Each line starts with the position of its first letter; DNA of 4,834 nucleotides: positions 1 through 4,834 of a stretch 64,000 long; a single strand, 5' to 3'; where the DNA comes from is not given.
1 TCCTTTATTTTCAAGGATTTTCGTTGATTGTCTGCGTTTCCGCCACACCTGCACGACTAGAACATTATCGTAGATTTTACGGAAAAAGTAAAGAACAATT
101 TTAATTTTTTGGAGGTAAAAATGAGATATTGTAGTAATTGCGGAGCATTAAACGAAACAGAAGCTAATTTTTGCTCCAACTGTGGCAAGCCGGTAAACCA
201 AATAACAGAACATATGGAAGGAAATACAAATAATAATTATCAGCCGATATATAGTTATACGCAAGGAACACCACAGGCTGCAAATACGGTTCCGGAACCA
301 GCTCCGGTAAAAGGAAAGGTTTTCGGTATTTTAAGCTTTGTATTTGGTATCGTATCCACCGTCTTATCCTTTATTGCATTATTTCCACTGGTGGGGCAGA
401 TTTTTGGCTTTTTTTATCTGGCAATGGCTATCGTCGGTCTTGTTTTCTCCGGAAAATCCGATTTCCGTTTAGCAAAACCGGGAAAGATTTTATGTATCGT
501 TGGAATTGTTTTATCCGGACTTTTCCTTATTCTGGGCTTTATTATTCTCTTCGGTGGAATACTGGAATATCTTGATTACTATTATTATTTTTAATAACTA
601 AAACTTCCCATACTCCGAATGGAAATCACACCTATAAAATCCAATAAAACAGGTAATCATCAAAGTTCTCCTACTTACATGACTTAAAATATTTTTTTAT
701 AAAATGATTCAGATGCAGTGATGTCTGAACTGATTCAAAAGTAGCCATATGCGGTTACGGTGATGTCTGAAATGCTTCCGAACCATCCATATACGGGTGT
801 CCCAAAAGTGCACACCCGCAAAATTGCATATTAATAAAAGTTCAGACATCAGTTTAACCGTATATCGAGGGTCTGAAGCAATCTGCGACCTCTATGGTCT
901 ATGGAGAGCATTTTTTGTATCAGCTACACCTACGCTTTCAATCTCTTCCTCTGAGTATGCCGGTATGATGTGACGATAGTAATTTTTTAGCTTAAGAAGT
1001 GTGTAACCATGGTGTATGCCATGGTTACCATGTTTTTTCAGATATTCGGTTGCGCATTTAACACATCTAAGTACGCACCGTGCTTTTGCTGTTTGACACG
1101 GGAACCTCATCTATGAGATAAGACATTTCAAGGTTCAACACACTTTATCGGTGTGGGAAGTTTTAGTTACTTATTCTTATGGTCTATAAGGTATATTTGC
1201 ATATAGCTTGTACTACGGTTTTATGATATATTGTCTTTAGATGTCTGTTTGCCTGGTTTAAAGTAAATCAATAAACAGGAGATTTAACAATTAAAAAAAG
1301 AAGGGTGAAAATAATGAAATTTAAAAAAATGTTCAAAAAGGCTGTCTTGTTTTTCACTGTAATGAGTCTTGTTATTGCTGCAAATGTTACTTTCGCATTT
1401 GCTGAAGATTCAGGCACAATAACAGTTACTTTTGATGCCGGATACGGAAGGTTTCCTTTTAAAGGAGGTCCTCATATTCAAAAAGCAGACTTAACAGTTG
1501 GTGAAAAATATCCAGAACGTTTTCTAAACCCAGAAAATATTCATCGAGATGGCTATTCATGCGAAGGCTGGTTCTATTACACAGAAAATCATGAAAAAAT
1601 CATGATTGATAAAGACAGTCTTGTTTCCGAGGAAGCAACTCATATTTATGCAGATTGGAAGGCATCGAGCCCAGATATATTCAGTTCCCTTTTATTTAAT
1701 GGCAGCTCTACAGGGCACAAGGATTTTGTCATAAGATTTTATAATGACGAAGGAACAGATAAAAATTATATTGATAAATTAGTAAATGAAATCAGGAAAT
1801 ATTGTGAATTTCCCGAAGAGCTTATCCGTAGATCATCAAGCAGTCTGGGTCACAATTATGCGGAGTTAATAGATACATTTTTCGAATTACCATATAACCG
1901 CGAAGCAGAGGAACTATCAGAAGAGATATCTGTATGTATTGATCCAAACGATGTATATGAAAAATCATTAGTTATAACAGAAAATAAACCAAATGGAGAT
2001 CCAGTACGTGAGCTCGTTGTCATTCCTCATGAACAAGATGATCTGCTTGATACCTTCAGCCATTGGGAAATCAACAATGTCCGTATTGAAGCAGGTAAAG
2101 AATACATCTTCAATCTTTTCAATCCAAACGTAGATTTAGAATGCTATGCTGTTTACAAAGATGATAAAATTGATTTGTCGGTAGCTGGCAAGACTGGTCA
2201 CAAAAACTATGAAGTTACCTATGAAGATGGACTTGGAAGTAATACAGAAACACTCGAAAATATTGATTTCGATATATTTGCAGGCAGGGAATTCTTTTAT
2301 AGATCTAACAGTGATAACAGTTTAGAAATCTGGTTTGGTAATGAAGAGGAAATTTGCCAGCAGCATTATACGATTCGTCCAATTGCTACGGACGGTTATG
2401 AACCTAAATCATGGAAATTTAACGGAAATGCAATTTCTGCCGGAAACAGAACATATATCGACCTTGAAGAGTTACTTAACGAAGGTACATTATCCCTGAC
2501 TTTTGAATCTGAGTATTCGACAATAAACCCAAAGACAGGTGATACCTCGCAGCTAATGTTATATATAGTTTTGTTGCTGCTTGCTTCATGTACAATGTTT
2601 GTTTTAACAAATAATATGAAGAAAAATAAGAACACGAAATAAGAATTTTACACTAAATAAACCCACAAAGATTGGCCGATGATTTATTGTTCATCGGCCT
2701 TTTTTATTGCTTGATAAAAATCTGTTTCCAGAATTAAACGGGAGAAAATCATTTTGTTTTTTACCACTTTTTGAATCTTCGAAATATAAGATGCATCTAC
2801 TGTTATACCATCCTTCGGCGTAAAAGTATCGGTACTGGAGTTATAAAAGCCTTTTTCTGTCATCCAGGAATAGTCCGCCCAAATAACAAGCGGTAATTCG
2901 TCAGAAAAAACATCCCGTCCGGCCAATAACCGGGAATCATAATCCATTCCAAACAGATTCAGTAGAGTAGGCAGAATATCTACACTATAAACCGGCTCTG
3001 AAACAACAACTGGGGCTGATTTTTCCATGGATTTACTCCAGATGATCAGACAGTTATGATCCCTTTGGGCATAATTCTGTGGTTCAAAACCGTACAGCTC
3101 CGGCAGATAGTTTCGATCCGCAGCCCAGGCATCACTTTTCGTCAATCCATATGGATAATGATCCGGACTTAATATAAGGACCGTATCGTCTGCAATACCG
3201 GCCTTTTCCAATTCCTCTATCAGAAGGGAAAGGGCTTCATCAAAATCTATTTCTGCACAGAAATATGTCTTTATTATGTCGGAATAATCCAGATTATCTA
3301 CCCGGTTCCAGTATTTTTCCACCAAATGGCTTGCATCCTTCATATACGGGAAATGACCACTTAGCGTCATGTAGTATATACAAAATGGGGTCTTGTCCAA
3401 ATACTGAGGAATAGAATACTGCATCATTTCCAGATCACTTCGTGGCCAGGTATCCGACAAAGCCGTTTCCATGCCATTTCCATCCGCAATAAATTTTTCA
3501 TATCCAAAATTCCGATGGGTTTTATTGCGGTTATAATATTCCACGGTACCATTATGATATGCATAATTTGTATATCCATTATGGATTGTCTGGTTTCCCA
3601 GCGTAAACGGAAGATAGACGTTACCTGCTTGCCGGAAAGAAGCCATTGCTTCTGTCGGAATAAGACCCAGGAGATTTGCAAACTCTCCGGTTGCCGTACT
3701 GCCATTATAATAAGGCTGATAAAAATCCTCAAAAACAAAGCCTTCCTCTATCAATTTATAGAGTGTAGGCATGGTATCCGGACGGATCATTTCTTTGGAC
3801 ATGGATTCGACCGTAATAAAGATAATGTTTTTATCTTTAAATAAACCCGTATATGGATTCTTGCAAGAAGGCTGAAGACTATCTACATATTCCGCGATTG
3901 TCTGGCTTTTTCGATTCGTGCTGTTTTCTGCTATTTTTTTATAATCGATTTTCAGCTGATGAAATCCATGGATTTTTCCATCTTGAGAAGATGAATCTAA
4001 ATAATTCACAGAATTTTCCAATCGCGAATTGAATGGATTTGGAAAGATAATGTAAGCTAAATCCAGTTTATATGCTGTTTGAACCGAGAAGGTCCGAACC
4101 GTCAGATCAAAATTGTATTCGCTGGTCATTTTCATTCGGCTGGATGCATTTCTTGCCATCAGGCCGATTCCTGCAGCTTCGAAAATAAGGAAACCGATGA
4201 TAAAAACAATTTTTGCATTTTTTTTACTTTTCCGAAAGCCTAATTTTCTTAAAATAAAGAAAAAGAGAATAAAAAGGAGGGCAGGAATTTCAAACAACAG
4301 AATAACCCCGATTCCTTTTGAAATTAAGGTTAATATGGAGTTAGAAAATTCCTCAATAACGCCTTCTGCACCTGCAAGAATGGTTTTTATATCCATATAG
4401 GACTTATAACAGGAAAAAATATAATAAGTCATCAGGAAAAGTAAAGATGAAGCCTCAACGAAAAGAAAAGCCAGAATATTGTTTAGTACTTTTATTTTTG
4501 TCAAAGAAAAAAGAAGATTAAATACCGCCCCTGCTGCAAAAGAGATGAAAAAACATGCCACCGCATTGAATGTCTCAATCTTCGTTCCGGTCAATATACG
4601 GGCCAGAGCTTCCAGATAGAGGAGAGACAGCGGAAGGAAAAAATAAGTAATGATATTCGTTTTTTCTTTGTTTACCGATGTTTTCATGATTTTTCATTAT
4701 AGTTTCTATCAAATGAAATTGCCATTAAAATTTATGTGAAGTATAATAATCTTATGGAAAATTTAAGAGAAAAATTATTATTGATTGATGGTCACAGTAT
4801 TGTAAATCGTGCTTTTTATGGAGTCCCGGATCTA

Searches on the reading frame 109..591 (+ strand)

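Call 94: search_protein_families(library=pfam, proteins=[window:109-591:+], max_evalue=0.00001)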
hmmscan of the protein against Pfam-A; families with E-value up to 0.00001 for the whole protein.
window:109-591:+ (161 aa): 3 families
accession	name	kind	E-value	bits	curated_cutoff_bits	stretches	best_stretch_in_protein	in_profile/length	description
PF13248.11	Zn_ribbon_3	-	2.6e-08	33.5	27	1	5-28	2-25/26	zinc-ribbon domain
PF13240.11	Zn_Ribbon_1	-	3.6e-08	33.4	25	1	7-29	1-23/23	zinc-ribbon domain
PF24463.1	DUF7577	-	5.4e-06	26.4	28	1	6-27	3-24/27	Domain of unknown function (DUF7577)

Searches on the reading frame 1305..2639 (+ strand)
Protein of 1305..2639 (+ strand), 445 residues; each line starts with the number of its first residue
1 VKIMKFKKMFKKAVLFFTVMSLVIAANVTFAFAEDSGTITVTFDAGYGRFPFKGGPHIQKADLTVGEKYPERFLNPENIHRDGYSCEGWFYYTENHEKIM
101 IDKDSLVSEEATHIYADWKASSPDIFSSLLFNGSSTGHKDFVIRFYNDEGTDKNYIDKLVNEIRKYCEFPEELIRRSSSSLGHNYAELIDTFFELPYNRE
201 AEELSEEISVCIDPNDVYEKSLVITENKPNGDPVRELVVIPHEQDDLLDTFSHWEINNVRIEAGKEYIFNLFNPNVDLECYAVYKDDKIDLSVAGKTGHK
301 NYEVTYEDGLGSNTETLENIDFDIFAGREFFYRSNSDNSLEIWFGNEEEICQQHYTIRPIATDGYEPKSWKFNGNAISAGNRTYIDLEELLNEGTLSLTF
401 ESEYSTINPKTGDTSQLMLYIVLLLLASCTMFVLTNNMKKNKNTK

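Call 19: search_protein_families(library=pfam, proteins=[window:1305-2639:+], max_evalue=0.00001)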
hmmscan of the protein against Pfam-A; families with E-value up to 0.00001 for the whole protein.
window:1305-2639:+ (445 aa): 0 families

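Call 52: find_encoding_contigs(protein=window:1305-2639:+, flank=10000, max_places=3)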
Protein window:1305-2639:+ (445 aa): no gene with exactly this product is on record in the collection.

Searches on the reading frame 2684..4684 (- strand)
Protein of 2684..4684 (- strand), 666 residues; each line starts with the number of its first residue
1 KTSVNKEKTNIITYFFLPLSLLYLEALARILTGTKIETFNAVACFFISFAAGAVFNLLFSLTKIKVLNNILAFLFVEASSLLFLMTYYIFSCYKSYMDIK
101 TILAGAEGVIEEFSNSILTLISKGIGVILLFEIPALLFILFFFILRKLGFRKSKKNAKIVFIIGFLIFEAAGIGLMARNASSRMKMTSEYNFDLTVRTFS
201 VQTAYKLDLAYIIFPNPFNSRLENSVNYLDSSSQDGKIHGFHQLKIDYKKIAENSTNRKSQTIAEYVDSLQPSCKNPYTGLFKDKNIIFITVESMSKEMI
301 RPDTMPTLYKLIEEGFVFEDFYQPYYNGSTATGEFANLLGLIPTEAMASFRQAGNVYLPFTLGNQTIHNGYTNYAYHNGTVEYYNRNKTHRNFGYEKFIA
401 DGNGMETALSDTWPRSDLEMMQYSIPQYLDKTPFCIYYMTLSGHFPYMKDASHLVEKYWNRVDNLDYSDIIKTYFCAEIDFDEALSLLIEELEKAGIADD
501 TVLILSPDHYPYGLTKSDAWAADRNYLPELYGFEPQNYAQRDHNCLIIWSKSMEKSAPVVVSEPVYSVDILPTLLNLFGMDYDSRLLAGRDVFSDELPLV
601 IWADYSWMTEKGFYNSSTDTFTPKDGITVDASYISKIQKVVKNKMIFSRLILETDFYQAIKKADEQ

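Call 19: search_protein_families(library=pfam, proteins=[window:2684-4684:-], max_evalue=0.00001)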
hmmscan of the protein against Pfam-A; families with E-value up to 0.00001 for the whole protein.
window:2684-4684:- (666 aa): 1 family
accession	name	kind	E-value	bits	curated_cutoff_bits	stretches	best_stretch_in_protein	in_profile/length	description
PF00884.28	Sulfatase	-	9.5e-24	84.7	25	1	285-580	1-301/301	Sulfatase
